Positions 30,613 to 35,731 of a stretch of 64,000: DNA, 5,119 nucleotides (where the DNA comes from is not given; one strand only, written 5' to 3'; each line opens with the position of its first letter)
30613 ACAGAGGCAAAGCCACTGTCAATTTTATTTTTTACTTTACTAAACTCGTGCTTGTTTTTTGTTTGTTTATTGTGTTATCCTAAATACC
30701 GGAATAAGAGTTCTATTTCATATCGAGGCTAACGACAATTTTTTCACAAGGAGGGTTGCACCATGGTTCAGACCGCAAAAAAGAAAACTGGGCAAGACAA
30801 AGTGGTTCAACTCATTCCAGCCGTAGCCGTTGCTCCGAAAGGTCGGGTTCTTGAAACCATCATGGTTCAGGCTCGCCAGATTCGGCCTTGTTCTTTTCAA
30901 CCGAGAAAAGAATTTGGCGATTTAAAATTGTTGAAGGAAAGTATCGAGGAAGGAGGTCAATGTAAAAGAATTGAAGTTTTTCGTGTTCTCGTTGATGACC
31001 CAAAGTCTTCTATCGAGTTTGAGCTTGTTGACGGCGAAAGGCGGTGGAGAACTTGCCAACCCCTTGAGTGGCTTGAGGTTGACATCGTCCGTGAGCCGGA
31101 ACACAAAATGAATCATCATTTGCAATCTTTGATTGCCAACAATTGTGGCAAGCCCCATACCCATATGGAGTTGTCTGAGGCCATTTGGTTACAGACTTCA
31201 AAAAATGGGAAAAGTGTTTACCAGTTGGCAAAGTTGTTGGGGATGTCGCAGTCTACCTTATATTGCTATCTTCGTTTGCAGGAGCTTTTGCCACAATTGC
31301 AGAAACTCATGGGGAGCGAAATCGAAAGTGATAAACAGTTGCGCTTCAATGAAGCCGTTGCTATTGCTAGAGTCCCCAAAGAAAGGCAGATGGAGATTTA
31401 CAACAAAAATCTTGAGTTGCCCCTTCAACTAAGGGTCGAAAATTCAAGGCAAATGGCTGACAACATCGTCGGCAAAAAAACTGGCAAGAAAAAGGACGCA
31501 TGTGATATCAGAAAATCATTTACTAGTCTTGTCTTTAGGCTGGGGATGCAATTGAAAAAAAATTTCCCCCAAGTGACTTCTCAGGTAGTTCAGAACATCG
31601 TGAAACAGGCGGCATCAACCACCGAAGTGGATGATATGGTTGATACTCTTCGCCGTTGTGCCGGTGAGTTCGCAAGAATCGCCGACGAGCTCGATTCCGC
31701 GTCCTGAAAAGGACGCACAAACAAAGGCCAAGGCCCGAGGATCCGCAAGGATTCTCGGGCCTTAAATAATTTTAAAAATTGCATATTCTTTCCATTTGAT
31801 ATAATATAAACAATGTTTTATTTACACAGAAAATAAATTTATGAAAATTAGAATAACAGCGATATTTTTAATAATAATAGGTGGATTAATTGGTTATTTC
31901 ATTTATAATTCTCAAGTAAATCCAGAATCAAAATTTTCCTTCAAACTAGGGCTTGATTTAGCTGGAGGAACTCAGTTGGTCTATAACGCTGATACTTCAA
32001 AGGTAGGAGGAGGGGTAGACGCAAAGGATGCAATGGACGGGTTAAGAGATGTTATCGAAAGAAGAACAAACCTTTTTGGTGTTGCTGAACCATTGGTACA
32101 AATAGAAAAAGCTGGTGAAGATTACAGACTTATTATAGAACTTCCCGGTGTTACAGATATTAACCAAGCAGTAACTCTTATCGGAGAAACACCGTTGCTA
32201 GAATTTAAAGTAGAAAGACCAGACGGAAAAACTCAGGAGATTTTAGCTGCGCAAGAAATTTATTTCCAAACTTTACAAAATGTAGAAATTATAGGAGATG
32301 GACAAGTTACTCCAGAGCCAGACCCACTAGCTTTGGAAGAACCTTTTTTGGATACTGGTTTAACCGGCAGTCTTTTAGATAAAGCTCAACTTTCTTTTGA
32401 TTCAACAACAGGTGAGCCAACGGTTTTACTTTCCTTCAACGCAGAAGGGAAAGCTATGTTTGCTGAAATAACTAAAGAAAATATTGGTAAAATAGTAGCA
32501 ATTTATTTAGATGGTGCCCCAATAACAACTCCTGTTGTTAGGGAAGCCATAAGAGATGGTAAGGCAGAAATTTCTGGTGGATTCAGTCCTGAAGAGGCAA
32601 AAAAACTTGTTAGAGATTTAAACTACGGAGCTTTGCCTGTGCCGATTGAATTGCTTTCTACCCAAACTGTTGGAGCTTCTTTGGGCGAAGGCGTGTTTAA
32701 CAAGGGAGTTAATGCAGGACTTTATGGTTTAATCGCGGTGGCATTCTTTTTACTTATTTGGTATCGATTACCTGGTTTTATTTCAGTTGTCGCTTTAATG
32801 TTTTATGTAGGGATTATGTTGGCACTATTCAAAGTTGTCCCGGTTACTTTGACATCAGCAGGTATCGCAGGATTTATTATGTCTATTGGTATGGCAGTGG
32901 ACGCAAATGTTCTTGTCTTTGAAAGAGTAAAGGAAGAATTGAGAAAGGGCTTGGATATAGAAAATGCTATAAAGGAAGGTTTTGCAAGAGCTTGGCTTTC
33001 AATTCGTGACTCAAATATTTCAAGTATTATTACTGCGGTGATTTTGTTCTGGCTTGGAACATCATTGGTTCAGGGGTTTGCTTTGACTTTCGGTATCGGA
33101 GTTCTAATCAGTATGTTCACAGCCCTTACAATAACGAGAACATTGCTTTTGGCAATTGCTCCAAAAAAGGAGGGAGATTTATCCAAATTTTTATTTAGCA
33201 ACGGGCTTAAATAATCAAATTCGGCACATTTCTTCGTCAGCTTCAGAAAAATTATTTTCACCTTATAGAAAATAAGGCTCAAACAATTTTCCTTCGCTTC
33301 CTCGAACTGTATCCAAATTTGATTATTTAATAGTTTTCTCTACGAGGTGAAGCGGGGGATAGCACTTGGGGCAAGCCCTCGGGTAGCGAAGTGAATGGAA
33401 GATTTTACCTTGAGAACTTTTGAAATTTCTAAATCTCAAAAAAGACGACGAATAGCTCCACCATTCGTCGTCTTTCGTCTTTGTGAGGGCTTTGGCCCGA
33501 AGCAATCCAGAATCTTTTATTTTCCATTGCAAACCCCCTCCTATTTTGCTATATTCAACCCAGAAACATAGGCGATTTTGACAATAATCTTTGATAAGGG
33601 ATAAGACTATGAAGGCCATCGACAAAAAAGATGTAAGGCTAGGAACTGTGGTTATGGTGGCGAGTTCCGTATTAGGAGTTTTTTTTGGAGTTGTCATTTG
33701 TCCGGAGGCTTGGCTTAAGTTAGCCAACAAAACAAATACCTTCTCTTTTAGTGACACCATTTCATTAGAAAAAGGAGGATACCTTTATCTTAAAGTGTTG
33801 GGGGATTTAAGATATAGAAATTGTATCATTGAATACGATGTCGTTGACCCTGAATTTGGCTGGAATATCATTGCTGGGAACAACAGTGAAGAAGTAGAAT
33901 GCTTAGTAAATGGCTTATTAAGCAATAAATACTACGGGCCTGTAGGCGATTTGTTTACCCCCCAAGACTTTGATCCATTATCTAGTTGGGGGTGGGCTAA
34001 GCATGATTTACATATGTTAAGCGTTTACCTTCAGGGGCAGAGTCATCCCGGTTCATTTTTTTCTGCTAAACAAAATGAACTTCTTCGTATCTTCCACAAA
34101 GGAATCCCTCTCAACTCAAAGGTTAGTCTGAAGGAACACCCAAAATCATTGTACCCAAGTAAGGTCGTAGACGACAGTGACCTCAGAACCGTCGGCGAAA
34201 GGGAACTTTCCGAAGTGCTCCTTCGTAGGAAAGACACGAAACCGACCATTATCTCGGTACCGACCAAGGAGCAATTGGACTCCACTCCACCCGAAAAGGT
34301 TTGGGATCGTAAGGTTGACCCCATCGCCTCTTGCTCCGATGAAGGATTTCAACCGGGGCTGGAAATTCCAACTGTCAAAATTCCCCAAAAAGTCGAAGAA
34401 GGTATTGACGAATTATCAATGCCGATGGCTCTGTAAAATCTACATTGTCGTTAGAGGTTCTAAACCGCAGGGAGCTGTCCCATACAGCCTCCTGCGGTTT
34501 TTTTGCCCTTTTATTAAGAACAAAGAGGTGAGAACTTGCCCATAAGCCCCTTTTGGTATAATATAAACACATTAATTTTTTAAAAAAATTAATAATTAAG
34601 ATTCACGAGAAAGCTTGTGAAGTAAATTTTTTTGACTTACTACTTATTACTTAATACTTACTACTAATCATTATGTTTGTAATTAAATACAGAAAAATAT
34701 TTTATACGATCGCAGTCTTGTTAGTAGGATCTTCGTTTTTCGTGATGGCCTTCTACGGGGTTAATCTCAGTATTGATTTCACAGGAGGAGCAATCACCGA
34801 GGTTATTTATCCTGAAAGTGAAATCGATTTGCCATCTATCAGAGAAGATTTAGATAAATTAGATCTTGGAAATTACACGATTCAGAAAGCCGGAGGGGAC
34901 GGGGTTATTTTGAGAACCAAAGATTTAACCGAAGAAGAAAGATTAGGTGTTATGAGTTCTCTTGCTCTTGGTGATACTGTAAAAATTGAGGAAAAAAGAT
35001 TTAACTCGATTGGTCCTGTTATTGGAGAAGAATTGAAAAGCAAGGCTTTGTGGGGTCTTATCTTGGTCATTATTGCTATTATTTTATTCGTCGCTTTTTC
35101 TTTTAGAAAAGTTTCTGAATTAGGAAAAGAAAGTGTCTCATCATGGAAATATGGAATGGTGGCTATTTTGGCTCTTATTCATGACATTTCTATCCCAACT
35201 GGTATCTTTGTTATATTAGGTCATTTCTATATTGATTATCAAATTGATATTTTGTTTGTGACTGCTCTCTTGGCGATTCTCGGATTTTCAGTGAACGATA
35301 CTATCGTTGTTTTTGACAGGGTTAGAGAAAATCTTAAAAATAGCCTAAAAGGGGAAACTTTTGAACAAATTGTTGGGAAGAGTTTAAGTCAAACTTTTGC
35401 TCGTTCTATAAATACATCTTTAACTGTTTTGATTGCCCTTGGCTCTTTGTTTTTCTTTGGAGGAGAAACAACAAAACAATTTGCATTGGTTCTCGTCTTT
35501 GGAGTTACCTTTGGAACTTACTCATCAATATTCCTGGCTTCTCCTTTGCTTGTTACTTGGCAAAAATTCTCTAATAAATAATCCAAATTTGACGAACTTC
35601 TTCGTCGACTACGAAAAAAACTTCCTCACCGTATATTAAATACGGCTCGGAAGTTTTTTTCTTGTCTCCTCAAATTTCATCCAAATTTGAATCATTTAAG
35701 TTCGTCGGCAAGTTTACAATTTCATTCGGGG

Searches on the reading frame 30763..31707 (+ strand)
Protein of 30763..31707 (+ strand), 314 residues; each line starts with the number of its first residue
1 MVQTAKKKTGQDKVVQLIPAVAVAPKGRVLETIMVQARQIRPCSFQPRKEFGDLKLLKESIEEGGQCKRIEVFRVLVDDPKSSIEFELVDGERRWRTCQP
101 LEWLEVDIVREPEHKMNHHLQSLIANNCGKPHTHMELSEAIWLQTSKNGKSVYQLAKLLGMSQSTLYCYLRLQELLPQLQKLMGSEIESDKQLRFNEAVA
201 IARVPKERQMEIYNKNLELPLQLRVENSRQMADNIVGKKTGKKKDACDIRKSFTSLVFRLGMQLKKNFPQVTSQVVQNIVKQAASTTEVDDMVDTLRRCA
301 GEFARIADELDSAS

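Call 13: search_protein_families(library=pfam, max_evalue=0.001, proteins=[window:30763-31707:+])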
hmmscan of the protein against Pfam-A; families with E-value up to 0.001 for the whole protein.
window:30763-31707:+ (314 aa): 2 families
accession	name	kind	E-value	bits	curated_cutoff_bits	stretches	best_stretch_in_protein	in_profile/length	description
PF02195.25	ParB_N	-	9.3e-09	35.7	26.3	1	34-126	5-93/95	ParB N-terminal domain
PF17762.8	HTH_ParB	-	0.00026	21.5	22.6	1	135-222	6-89/102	ParB HTH domain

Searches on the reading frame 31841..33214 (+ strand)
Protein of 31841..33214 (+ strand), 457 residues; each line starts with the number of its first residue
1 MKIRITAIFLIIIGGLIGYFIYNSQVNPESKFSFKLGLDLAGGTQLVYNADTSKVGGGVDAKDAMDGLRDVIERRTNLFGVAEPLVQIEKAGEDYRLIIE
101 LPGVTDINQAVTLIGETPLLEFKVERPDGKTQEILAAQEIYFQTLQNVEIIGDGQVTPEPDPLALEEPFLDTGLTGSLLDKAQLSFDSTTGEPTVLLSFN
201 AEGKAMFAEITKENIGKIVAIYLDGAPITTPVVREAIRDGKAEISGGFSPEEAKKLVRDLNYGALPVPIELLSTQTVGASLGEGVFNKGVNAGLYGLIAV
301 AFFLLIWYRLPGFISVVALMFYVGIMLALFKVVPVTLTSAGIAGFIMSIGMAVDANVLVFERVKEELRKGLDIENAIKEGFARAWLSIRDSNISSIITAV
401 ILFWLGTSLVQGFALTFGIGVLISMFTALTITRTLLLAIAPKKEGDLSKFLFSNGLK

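Call 13: search_protein_families(library=pfam, max_evalue=0.001, proteins=[window:31841-33214:+])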
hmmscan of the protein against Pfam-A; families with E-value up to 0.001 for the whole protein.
window:31841-33214:+ (457 aa): 6 families
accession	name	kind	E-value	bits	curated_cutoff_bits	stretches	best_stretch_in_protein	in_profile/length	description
PF22599.2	SecDF_P1_head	-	1.1e-25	90.2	27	1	171-267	18-114/114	SecDF, P1 head subdomain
PF02355.23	SecD_SecF_C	-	6.6e-18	65.2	20.5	1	269-439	13-186/189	Protein export membrane protein SecD/SecF, C-terminal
PF21760.3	SecD_1st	-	1.2e-14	53.9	27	1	66-124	2-57/60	Protein translocase subunit SecDF, P1 domain, N-terminal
PF03176.21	MMPL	-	6.4e-11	42.2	20.5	1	316-440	178-302/333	MMPL family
PF00664.28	ABC_membrane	-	0.00067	19.9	28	1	374-431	215-271/274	ABC transporter transmembrane region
PF07549.19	Sec_GG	-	0.00067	19.6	20.3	0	34-53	8-27/28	SecD/SecF GG Motif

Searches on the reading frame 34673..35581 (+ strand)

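Call 13: search_protein_families(library=pfam, max_evalue=0.001, proteins=[window:34673-35581:+])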
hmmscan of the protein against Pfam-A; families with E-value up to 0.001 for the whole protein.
window:34673-35581:+ (302 aa): 2 families
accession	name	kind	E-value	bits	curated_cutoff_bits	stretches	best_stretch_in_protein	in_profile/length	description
PF02355.23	SecD_SecF_C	-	8.3e-51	172.5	20.5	1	104-298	12-188/189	Protein export membrane protein SecD/SecF, C-terminal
PF07549.19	Sec_GG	-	0.00023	21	20.3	1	23-41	1-19/28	SecD/SecF GG Motif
